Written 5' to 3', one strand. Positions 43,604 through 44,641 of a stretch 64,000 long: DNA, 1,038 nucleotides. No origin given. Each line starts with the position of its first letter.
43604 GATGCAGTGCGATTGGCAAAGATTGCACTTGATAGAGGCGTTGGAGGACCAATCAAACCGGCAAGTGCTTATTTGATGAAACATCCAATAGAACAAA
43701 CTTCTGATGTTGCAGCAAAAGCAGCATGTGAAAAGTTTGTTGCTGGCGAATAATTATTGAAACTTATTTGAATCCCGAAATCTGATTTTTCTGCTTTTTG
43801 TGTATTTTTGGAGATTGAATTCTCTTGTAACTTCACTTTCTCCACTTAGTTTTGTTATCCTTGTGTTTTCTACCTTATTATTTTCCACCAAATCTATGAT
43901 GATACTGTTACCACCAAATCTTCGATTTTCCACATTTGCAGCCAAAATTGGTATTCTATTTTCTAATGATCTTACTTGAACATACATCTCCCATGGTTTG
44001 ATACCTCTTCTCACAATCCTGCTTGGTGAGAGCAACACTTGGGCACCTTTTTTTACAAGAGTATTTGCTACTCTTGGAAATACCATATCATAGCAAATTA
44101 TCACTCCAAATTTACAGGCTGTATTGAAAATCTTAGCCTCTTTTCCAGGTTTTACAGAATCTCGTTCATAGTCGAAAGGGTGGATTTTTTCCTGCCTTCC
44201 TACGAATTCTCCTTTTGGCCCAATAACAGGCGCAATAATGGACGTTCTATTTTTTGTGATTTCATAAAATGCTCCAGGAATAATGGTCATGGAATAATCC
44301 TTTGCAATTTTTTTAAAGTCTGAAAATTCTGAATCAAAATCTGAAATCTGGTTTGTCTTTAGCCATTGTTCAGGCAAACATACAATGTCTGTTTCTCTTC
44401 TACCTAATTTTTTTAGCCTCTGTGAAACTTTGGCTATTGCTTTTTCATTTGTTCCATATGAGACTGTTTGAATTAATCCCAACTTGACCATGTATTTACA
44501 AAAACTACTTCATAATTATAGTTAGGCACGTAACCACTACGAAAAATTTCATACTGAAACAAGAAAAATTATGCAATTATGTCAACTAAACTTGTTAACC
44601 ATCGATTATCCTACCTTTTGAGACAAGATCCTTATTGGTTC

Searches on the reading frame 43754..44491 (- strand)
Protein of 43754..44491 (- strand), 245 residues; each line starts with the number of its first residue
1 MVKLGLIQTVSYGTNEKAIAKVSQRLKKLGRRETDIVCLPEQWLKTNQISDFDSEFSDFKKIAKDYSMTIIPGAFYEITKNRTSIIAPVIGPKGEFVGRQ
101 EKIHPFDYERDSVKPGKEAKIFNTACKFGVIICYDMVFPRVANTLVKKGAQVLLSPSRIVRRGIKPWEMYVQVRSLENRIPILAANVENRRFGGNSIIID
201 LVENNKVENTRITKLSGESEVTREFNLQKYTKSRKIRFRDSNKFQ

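Call 8: search_protein_families(library=pfam, proteins=[window:43754-44491:-], max_evalue=0.01)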
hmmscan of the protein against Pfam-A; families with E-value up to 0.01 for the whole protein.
window:43754-44491:- (245 aa): 1 family
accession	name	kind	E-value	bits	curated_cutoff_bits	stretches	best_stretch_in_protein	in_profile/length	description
PF00795.27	CN_hydrolase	-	9.8e-22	78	23.2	1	6-200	4-225/256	Carbon-nitrogen hydrolase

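Call 9: search_protein_families(library=phrogs, proteins=[window:43754-44491:-], max_evalue=0.001)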
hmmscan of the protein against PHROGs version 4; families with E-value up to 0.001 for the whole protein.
window:43754-44491:- (245 aa): 2 families
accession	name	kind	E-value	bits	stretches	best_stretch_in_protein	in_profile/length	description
phrog_14201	-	unknown function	1.7e-14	54.8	1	8-212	7-230/258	-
phrog_11841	-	other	1.7e-05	24.7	1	111-156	345-391/502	acetyltransferase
